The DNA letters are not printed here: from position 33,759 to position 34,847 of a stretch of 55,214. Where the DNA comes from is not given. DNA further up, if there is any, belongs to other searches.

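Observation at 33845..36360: Plasmid-type ParA plus RHH operon and a repeat-bearing AT-rich tract inserted between dnaN and yaaA-recF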

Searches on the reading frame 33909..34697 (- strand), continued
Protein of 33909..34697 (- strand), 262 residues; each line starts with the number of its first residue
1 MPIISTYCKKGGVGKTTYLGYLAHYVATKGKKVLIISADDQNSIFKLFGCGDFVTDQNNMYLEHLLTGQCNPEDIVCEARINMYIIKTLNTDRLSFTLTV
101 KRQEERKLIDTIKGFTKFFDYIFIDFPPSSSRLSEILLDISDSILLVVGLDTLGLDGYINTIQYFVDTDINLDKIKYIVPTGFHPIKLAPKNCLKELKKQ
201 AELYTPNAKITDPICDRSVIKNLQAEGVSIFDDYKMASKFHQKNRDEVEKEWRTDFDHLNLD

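Call 60: search_solved_structures(query=A1, max_evalue=0.00001, show_alignments=2)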
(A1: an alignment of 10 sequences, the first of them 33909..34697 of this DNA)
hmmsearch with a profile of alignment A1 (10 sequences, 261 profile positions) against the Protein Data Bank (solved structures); distinct sequences matched with E-value up to 0.00001: 12.
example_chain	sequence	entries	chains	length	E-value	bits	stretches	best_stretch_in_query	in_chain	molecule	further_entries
6iub_A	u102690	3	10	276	2.4e-09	40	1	3-197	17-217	SpoOJ regulator (Soj)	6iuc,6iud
8jmj_A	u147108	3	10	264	2.6e-08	36.7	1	3-197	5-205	SpoOJ regulator (Soj)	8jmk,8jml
4pfs_A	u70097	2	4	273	2.7e-08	36.6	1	4-162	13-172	Cobyrinic Acid a,c-diamide synthase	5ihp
5if9_A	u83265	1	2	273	2.9e-08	36.5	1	4-162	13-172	Cobyrinic Acid a,c-diamide synthase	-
3pg5_A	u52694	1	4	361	8e-08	35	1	1-50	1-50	Uncharacterized protein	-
5k5z_A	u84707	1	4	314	1.4e-07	34.3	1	3-133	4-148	ParA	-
5u1j_B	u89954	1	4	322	1.5e-07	34.2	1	3-133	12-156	Uncharacterized protein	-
3kb1_A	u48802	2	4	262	5.8e-07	32.2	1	4-69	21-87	Nucleotide-binding protein | Iron-sulfur cluster carrier protein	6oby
1g3q_A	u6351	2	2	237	6.2e-07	32.1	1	3-128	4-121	CELL DIVISION INHIBITOR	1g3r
8ray_B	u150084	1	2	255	1.6e-06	30.8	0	3-159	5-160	ParA family protein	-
6non_A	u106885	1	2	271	8.1e-06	28.5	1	10-163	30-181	Cobyrinic acid ac-diamide synthase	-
6noo_A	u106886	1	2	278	8.7e-06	28.4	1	10-163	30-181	Maintenance of carboxysome positioning A protein, MCDA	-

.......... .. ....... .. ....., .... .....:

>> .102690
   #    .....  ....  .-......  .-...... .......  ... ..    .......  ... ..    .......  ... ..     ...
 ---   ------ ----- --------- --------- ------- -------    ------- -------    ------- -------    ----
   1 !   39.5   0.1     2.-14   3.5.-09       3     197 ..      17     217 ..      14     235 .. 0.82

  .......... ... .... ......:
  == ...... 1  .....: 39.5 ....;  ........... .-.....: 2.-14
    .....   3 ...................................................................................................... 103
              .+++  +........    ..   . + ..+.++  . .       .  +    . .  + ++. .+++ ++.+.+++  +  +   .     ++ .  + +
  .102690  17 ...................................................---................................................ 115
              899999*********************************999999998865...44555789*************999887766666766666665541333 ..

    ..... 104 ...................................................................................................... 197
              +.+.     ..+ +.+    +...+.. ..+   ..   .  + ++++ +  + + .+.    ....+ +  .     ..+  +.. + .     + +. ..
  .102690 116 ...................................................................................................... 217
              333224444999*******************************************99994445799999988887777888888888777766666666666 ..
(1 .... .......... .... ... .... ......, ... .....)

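Call 61: search_protein_families(library=ncbifam, proteins=[window:33909-34697:-], max_evalue=0.01)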
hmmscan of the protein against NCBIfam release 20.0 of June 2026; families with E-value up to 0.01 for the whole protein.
window:33909-34697:- (262 aa): 24 families
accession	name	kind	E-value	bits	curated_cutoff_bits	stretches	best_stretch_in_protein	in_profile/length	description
NF041546.1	ParA_partition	equivalog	3.4e-13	49.6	180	1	3-45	1-43/203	ParA family partition ATPase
TIGR01007.1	eps_fam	subfamily_domain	2.6e-11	43.5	108.05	1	8-148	24-158/204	polysaccharide biosynthesis tyrosine autokinase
TIGR01969.1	minD_arch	subfamily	4.7e-11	42.3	201.75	1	3-149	2-139/251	cell division ATPase MinD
NF041283.1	PrgP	equivalog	1.7e-09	37.4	400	1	8-235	9-242/297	ParA superfamily DNA segregation protein PrgP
NF047398.1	AAA_KGGVGR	domain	6.2e-08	33.2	90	1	1-39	2-40/190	KGGVGR-motif variant AAA ATPase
TIGR03453.1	partition_RepA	equivalog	2.7e-07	29.8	348.45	1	3-51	106-154/387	plasmid partitioning protein RepA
TIGR00345.1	GET3_arsA_TRC40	subfamily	1.4e-06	28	135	1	10-49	5-44/299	TRC40/GET3/ArsA family transport-energizing ATPase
TIGR03371.1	cellulose_yhjQ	equivalog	2e-06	27.5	157.85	1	1-49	1-49/246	cellulose biosynthesis protein BcsQ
TIGR01968.1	minD_bact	equivalog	3.8e-06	26.4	212.9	1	7-129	7-122/261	septum site-determining protein MinD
NF010423.0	PRK13849.1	equivalog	8.2e-06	25.3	313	1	3-43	3-43/231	conjugal transfer ATPase VirC1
NF053622.1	ATPseBagAMYCTU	equivalog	2e-05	24.2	400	1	9-54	14-59/325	ATPase BagA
TIGR04291.1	arsen_driv_ArsA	equivalog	5.4e-05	22.1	650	1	7-49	8-50/565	arsenical pump-driving ATPase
NF010443.0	PRK13869.1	subfamily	0.00011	21.2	446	1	5-50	125-170/405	plasmid-partitioning protein RepA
NF007460.0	PRK10037.1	equivalog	0.00012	21.6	399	1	2-152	2-151/250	cellulose biosynthesis protein BcsQ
NF041417.1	ArsA_halo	exception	0.00031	19.6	800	1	7-122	17-131/617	arsenical pump-driving ATPase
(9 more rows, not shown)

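Call 68: search_dna_similar(query=window:33909-34697:-, collection=phages, mode=protein, max_rows=8)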
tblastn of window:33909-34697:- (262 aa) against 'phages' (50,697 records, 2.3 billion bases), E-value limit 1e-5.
No match.

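Call 69: find_related_loci(query=A1, collection=viral_contigs, flank=6000)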
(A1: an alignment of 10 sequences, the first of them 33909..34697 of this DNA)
Query A1 (262 aa) in viral_contigs; peptide patterns used: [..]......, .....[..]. (x = any residue, [..] = any of these).
93 stretches matched a pattern, but none encodes a relative of the query by tblastn (E <= 1e-3).

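Call 82: predict_structure(alignment_id=A1)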
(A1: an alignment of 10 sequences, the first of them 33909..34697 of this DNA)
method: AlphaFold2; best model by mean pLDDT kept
length: 262 residues; sequences in the alignment: 10
mean_pLDDT: 88.1   pTM: 0.88
mean pLDDT of the five models: 88.1, 85.9, 85.2, 81.8, 70.9
residues with pLDDT >= 90: 138; 70-90: 114; 50-70: 10; < 50: 0
segments of 3 or more residues with pLDDT < 50: none
pLDDT, mean of each block of 10 residues (from residue 1): 88 86 95 88 84 68 80 84 84 82 87 90 85 89 94 94 94 95 91 96 95 87 87 89 91 91 75
secondary structure, 60 per line:
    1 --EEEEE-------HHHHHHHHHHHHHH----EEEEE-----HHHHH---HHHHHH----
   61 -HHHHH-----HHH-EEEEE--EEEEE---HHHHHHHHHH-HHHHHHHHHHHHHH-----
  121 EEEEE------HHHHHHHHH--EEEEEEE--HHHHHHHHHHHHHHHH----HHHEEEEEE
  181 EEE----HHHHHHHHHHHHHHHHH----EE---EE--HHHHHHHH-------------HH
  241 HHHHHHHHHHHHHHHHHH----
elements in order: E3-7 H15-28 E33-37 H43-47 H51-56 H62-66 E76-80 E83-87 H91-100 H102-115 E121-125 H132-140 E143-149 H152-167 E175-183 H188-204 H218-225 H239-258

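Call 86: fold_search(model_id=the predicted structure, library=pdb)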
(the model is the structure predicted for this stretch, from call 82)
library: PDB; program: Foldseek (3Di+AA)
matches with E <= 10: 1266; with E <= 0.001: 341
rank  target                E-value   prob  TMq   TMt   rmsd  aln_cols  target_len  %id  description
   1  9a6n_A                1.1e-14  1.00  0.74  0.76   5.1       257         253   22  Integrative model of SOJ-NRDR by crosslinking MS and deep learning (released 2024-09-18)
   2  6non_B                1.2e-13  1.00  0.76  0.79   3.5       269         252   19  Structure of Cyanthece apo McdA (released 2019-04-24)
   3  6nop_B                1.2e-13  1.00  0.75  0.75   3.8       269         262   19  Structure of Cyanothece McdA(D38A)-ATP complex (released 2019-04-24)
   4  6nop_A                3.6e-13  1.00  0.74  0.74   3.8       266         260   19  Structure of Cyanothece McdA(D38A)-ATP complex (released 2019-04-24)
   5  6iub_A                3.9e-13  1.00  0.73  0.72   5.8       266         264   23  Structure of Helicobacter pylori Soj protein (released 2019-02-13)
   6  8jml_B                4.9e-13  1.00  0.73  0.73   5.9       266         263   23  Structure of Helicobacter pylori Soj protein mutant, D41A (released 2024-05-29)
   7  8jmj_A                8.9e-13  1.00  0.72  0.72   5.9       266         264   23  Structure of Helicobacter pylori Soj-DNA-Spo0J complex (released 2024-05-29)
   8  8ray_B                9.4e-13  1.00  0.73  0.76   4.5       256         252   20  ParA in complex with ATP (released 2025-03-26)
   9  6non_A                1.1e-12  1.00  0.72  0.72   4.5       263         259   18  Structure of Cyanthece apo McdA (released 2019-04-24)
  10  8ray_A                3.5e-12  1.00  0.74  0.76   4.7       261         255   20  ParA in complex with ATP (released 2025-03-26)
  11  5tvk_B                1.2e-11  1.00  0.71  0.76   4.8       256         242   18  Crystal Structure of putative plasmid partition protein (BB_S35) from Borrelia burgdorferi B31 bound to AMPPNP (released 2016-11-23)
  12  2bej                  2.3e-11  1.00  0.69  0.74   5.6       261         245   20  Structure of the bacterial chromosome segregation protein Soj (released 2005-01-12)
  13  2bek_B                2.5e-11  1.00  0.69  0.74   5.5       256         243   20  Structure of the bacterial chromosome segregation protein Soj (released 2005-01-12)
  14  2bek_A                2.5e-11  1.00  0.69  0.74   5.7       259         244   19  Structure of the bacterial chromosome segregation protein Soj (released 2005-01-12)
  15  5tvk_A                4.0e-11  1.00  0.68  0.74   5.0       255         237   19  Crystal Structure of putative plasmid partition protein (BB_S35) from Borrelia burgdorferi B31 bound to AMPPNP (released 2016-11-23)
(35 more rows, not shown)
